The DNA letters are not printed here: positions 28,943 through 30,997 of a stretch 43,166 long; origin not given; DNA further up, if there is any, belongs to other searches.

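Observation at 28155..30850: Divergent alpha/beta-hydrolase pair; the second is a two-domain fusion with Asp and Cys at the nucleophile elbows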

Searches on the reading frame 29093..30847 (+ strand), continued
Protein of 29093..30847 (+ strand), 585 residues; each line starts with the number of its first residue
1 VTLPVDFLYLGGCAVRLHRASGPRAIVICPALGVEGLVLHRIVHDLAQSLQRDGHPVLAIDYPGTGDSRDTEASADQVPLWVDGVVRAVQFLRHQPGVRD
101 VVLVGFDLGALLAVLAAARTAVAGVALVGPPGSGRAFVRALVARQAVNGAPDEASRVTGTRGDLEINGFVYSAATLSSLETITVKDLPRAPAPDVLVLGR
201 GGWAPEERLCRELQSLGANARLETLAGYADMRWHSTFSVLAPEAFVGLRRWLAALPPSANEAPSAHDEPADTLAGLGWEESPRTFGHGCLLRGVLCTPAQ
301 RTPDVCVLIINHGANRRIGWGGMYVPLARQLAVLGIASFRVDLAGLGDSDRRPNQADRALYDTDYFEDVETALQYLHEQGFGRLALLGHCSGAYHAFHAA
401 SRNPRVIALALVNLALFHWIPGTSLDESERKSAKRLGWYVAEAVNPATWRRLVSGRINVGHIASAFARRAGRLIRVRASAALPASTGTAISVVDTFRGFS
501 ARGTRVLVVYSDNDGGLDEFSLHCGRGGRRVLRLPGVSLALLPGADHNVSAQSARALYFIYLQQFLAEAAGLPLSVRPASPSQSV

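Call 43: get_annotated_region(hit=H25, flank=12000)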
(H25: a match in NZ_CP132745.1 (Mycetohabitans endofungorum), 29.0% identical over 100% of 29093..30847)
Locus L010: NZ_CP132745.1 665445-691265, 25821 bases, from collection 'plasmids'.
description: Mycetohabitans endofungorum strain B13/HKI 0402 plasmid unnamed1, complete sequence
organism: Mycetohabitans endofungorum (NCBI taxid 417203)
taxonomy: Bacteria; Pseudomonadota; Betaproteobacteria; Burkholderiales; Burkholderiaceae; Mycetohabitans; Mycetohabitans endofungorum
host: -; source: -; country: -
typing (MOB-suite, as given by PLSDB): non-mobilizable
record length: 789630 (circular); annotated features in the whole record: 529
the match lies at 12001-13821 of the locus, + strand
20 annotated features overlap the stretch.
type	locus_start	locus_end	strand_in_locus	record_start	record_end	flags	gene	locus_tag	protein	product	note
CDS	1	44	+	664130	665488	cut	-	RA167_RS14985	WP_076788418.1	F-box protein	-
CDS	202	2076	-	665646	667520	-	-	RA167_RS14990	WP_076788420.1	acetoin dehydrogenase E1 component beta-subunit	-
CDS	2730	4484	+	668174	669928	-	-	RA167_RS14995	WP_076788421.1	hydrogenase maturation protein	-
CDS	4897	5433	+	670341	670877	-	-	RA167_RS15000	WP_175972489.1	acyltransferase family protein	-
CDS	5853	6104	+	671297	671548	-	-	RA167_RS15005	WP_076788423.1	acyl carrier protein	-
CDS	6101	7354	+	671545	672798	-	-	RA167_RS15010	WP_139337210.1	acyl-CoA dehydrogenase family protein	-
CDS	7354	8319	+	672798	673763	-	-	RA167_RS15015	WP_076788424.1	amino acid--[acyl-carrier-protein] ligase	-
CDS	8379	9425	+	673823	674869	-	-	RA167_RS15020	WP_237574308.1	DUF1839 family protein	-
CDS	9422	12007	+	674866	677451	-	-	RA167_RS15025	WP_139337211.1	glycoside hydrolase family 2 protein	-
CDS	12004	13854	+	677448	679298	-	-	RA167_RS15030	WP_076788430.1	alpha/beta fold hydrolase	-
CDS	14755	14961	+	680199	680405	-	-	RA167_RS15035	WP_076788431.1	hypothetical protein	-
CDS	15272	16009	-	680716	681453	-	-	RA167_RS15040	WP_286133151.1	helix-turn-helix domain-containing protein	GO:0006355 - regulation of DNA-templated transcription [Evidence IEA]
CDS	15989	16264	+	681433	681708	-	-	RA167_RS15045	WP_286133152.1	hypothetical protein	-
CDS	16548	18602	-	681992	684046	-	-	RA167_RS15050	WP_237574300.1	LTA synthase family protein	-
CDS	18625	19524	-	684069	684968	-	-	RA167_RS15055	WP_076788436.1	EAL domain-containing protein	-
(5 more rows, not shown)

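Call 44: get_annotated_region(hit=H6, flank=12000)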
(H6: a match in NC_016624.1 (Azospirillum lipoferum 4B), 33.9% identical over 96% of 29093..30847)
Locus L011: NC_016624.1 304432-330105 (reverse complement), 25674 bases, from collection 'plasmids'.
description: Azospirillum lipoferum 4B plasmid AZO_p5, complete sequence
organism: Azospirillum lipoferum 4B (NCBI taxid 862719)
taxonomy: Bacteria; Pseudomonadota; Alphaproteobacteria; Rhodospirillales; Azospirillaceae; Azospirillum; Azospirillum lipoferum; Azospirillum lipoferum 4B
host: -; source: -; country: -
typing (MOB-suite, as given by PLSDB): mobilizable; relaxase MOBP
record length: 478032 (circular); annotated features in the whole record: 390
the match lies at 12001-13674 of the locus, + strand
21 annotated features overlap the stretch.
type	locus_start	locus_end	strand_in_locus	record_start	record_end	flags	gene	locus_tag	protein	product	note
CDS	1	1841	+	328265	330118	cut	-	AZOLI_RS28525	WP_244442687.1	ABC transporter ATP-binding protein/permease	-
CDS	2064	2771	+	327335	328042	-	-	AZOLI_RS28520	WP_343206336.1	Crp/Fnr family transcriptional regulator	GO:0006355 - regulation of DNA-templated transcription [Evidence IEA]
CDS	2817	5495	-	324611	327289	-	-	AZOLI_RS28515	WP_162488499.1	methyl-accepting chemotaxis protein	GO:0007165 - signal transduction [Evidence IEA]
CDS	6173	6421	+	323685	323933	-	-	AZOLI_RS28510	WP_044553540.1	acyl carrier protein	-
CDS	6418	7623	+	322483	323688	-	-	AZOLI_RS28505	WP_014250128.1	acyl-CoA dehydrogenase family protein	-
CDS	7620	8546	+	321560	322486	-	-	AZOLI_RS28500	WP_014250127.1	amino acid--[acyl-carrier-protein] ligase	-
CDS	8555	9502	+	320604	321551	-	-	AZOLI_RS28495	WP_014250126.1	DUF1839 family protein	-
CDS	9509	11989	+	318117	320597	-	-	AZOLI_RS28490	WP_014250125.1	glycoside hydrolase family 2 protein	-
CDS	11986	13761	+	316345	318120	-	-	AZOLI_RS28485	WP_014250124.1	alpha/beta fold hydrolase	-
CDS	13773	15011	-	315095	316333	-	-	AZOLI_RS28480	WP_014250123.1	ArgE/DapE family deacylase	-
CDS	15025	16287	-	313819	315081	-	-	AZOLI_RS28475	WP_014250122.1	allantoate amidohydrolase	-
CDS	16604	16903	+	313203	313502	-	-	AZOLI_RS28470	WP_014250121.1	hypothetical protein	-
CDS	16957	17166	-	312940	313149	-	-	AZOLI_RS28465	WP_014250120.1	hypothetical protein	-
CDS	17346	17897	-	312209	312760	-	-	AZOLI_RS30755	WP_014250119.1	BON domain-containing protein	-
CDS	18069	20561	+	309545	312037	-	-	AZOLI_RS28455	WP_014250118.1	glucose/quinate/shikimate family membrane-bound PQQ-dependent dehydrogenase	-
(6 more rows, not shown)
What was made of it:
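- In Azospirillum and Mycetohabitans the six-gene operon stands away from EPS genes (calls 43, 44).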

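Call 51: get_annotated_region(hit=H21, flank=10000)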
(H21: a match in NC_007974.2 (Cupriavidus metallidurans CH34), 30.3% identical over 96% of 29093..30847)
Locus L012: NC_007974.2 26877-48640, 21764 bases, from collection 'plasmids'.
description: Cupriavidus metallidurans CH34 megaplasmid, complete sequence
organism: Cupriavidus metallidurans CH34 (NCBI taxid 266264)
taxonomy: Bacteria; Pseudomonadota; Betaproteobacteria; Burkholderiales; Burkholderiaceae; Cupriavidus; Cupriavidus metallidurans; Cupriavidus metallidurans CH34
host: -; source: -; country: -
typing (MOB-suite, as given by PLSDB): mobilizable; replicon rep_cluster_104,rep_cluster_1581,rep_cluster_80; relaxase MOBP,MOBP
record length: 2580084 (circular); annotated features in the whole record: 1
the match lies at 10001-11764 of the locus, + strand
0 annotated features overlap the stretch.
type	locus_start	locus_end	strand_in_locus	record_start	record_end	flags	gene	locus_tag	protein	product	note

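Call 52: get_annotated_region(hit=H31, flank=10000)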
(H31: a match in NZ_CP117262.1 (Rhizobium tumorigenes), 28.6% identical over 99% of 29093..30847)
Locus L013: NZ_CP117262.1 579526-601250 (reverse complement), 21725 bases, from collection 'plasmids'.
description: Rhizobium tumorigenes strain 932 plasmid pRt932, complete sequence
organism: Rhizobium tumorigenes (NCBI taxid 2041385)
taxonomy: Bacteria; Pseudomonadota; Alphaproteobacteria; Hyphomicrobiales; Rhizobiaceae; Rhizobium; Rhizobium tumorigenes
host: -; source: Rubus sp.,pure bacterial culture,Aerial tumor; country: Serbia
typing (MOB-suite, as given by PLSDB): non-mobilizable
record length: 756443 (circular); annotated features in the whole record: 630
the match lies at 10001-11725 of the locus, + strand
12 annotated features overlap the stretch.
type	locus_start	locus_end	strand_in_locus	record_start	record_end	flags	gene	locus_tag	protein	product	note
CDS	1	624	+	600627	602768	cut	-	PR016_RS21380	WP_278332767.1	beta-galactosidase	-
CDS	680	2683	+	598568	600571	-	-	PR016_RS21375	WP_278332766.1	aldo/keto reductase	-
CDS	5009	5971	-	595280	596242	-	-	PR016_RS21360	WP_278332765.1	class I SAM-dependent methyltransferase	-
CDS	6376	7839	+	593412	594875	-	-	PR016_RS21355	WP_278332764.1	lipopolysaccharide biosynthesis protein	-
CDS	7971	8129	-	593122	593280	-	-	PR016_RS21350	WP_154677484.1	hypothetical protein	-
CDS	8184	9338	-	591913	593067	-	-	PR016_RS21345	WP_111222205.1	glycosyltransferase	-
CDS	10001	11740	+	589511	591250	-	-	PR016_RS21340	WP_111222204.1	alpha/beta fold hydrolase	-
CDS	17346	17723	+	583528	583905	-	-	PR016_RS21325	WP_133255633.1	hypothetical protein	-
CDS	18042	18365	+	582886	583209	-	-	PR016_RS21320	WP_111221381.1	hypothetical protein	-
CDS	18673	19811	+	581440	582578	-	-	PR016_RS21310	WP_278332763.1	IS3 family transposase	-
CDS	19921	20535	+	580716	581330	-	-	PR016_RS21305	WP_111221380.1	DUF72 domain-containing protein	-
CDS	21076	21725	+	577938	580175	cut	-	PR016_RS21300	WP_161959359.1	AAA family ATPase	-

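Call 53: get_annotated_region(hit=H37, flank=10000)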
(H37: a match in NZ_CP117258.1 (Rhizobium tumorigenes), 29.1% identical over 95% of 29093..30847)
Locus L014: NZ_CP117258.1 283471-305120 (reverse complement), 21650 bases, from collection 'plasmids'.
description: Rhizobium tumorigenes strain 1078 plasmid unnamed1, complete sequence
organism: Rhizobium tumorigenes (NCBI taxid 2041385)
taxonomy: Bacteria; Pseudomonadota; Alphaproteobacteria; Hyphomicrobiales; Rhizobiaceae; Rhizobium; Rhizobium tumorigenes
host: -; source: Rubus sp.,pure bacterial culture,Aerial tumor; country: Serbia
typing (MOB-suite, as given by PLSDB): non-mobilizable
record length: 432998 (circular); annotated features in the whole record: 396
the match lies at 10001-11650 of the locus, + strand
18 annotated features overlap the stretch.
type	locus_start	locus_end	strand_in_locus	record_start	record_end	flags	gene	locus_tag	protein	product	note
CDS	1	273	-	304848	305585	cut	-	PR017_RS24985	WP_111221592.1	FadR/GntR family transcriptional regulator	-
CDS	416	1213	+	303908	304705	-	-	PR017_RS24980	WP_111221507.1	NAD(P)-dependent oxidoreductase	-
CDS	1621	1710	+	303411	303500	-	kdpF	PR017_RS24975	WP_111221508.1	K(+)-transporting ATPase subunit F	GO:0006813 - potassium ion transport [Evidence IEA]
CDS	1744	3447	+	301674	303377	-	kdpA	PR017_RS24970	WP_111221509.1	potassium-transporting ATPase subunit KdpA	GO:0006813 - potassium ion transport [Evidence IEA]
CDS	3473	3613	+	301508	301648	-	-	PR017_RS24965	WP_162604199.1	hypothetical protein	-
CDS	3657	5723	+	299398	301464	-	kdpB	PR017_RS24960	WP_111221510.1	potassium-transporting ATPase subunit KdpB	GO:0006813 - potassium ion transport [Evidence IEA]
CDS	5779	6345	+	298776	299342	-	kdpC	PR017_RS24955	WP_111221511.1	potassium-transporting ATPase subunit KdpC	GO:0006813 - potassium ion transport [Evidence IEA]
CDS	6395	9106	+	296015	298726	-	-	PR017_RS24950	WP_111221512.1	sensor histidine kinase KdpD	-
CDS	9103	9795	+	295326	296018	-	-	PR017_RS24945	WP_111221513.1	response regulator transcription factor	GO:0000160 - phosphorelay signal transduction system [Evidence IEA]; GO:0006355 - regulation of DNA-templated ...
CDS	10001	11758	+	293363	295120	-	-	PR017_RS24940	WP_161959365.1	alpha/beta fold hydrolase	-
CDS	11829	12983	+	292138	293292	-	-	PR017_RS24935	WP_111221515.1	glycosyltransferase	-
CDS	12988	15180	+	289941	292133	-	-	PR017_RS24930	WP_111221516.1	exopolysaccharide transport family protein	-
CDS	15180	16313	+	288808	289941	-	-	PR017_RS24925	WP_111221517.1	glycosyltransferase family 4 protein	-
CDS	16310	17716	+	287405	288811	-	-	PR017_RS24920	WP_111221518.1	O-antigen ligase family protein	GO:0009103 - lipopolysaccharide biosynthetic process [Evidence IEA]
CDS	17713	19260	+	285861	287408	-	-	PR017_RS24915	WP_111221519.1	lipid II flippase MurJ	-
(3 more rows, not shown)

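Call 54: get_annotated_region(hit=H36, flank=10000)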
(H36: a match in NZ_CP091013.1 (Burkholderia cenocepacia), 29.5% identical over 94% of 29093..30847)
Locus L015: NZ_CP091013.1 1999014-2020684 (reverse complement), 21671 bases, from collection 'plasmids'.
description: Burkholderia cenocepacia strain CMCC(B)23006 plasmid unnamed1, complete sequence
organism: Burkholderia cenocepacia (NCBI taxid 95486)
taxonomy: Bacteria; Pseudomonadota; Betaproteobacteria; Burkholderiales; Burkholderiaceae; Burkholderia; Burkholderia cenocepacia
host: -; source: -; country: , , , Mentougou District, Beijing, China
typing (MOB-suite, as given by PLSDB): non-mobilizable
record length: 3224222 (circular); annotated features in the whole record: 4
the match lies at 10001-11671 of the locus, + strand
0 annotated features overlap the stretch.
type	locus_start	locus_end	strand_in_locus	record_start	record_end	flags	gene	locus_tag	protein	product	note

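Call 55: get_annotated_region(hit=H40, flank=10000)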
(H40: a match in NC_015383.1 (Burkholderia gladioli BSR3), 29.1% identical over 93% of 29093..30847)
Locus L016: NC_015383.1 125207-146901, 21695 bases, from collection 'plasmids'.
description: Burkholderia gladioli BSR3 plasmid bgla_4p, complete sequence
organism: Burkholderia gladioli BSR3 (NCBI taxid 999541)
taxonomy: Bacteria; Pseudomonadota; Betaproteobacteria; Burkholderiales; Burkholderiaceae; Burkholderia; Burkholderia gladioli; Burkholderia gladioli BSR3
host: -; source: -; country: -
typing (MOB-suite, as given by PLSDB): conjugative; replicon rep_cluster_364; relaxase MOBH,MOBP; mating-pair formation MPF_T
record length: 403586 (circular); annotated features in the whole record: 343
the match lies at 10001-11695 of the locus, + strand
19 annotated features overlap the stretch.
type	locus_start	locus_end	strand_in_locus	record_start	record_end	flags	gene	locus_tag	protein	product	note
CDS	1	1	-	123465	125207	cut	-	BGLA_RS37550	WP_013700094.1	fatty acyl-AMP ligase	-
CDS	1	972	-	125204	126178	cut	-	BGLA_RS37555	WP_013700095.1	amidohydrolase family protein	-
CDS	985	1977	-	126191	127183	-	-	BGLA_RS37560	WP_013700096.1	acyl-CoA desaturase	GO:0006633 - fatty acid biosynthetic process [Evidence IEA]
CDS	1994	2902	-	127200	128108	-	-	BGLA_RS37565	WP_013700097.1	class I SAM-dependent methyltransferase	-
CDS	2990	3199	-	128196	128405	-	-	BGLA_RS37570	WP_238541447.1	acyl carrier protein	-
CDS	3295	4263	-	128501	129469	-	-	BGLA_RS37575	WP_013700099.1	fatty acid desaturase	GO:0006629 - lipid metabolic process [Evidence IEA]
CDS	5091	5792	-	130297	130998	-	-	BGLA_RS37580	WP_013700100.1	IS6 family transposase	-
CDS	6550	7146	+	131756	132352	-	-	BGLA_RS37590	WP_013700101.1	plasmid pRiA4b ORF-3 family protein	-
CDS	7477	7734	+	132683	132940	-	-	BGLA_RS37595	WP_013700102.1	hypothetical protein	-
CDS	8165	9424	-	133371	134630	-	-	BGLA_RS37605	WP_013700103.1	oligosaccharide flippase family protein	-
CDS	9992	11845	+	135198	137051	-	-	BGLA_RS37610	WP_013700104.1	alpha/beta hydrolase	-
CDS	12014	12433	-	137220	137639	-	-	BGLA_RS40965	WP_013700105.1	hypothetical protein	-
CDS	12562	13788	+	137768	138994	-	-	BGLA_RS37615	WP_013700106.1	polysaccharide biosynthesis/export family protein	GO:0015774 - polysaccharide transport [Evidence IEA]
CDS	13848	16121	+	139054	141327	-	-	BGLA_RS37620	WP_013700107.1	polysaccharide biosynthesis tyrosine autokinase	GO:0045226 - extracellular polysaccharide biosynthetic process [Evidence IEA]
CDS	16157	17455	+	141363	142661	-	-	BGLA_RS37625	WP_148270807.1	oligosaccharide repeat unit polymerase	-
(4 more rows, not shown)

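Call 56: get_annotated_region(hit=H13, flank=10000)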
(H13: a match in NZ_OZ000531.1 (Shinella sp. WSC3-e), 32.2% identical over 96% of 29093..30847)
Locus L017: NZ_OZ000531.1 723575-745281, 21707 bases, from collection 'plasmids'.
description: Shinella sp. WSC3-e isolate ena-SAMPLE-TAB-28-07-2022-10:23:51:176-5823 plasmid paSHIWSC3, complete sequence
organism: Shinella sp. WSC3-e (NCBI taxid 3113208)
taxonomy: Bacteria; Pseudomonadota; Alphaproteobacteria; Hyphomicrobiales; Rhizobiaceae; Shinella; Shinella sp. WSC3-e
host: -; source: -; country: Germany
typing (MOB-suite, as given by PLSDB): non-mobilizable
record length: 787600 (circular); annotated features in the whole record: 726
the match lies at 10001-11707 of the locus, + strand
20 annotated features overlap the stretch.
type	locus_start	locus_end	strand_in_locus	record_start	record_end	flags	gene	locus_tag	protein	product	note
CDS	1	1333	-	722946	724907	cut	-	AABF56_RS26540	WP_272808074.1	alginate lyase family protein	-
CDS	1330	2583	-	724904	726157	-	-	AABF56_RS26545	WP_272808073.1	glycosyltransferase family 4 protein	-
CDS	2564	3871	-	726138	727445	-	-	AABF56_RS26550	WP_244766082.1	nucleotide sugar dehydrogenase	GO:0000271 - polysaccharide biosynthetic process [Evidence IEA]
CDS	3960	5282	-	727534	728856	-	-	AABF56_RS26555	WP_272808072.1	hypothetical protein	-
CDS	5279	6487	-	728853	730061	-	-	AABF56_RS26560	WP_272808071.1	glycosyltransferase family 4 protein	-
CDS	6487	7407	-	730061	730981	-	-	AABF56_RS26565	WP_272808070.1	glycosyltransferase family 2 protein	-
CDS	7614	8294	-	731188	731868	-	-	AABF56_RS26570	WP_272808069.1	polysaccharide deacetylase family protein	GO:0005975 - carbohydrate metabolic process [Evidence IEA]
CDS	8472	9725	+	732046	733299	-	-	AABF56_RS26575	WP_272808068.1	oligosaccharide flippase family protein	-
CDS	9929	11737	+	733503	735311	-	-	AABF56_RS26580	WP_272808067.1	alpha/beta hydrolase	-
CDS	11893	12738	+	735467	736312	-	-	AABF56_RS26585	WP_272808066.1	hypothetical protein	-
CDS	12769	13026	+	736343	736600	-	-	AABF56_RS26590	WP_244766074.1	acyl carrier protein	GO:0006633 - fatty acid biosynthetic process [Evidence IEA]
CDS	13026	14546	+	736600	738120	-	-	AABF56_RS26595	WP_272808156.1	AMP-binding protein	-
CDS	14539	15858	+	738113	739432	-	-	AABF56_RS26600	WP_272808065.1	type III PLP-dependent enzyme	-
CDS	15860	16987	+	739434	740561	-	-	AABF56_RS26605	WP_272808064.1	sugar-transfer associated ATP-grasp domain-containing protein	-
CDS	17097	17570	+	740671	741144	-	-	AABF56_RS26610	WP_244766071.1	cupin domain-containing protein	-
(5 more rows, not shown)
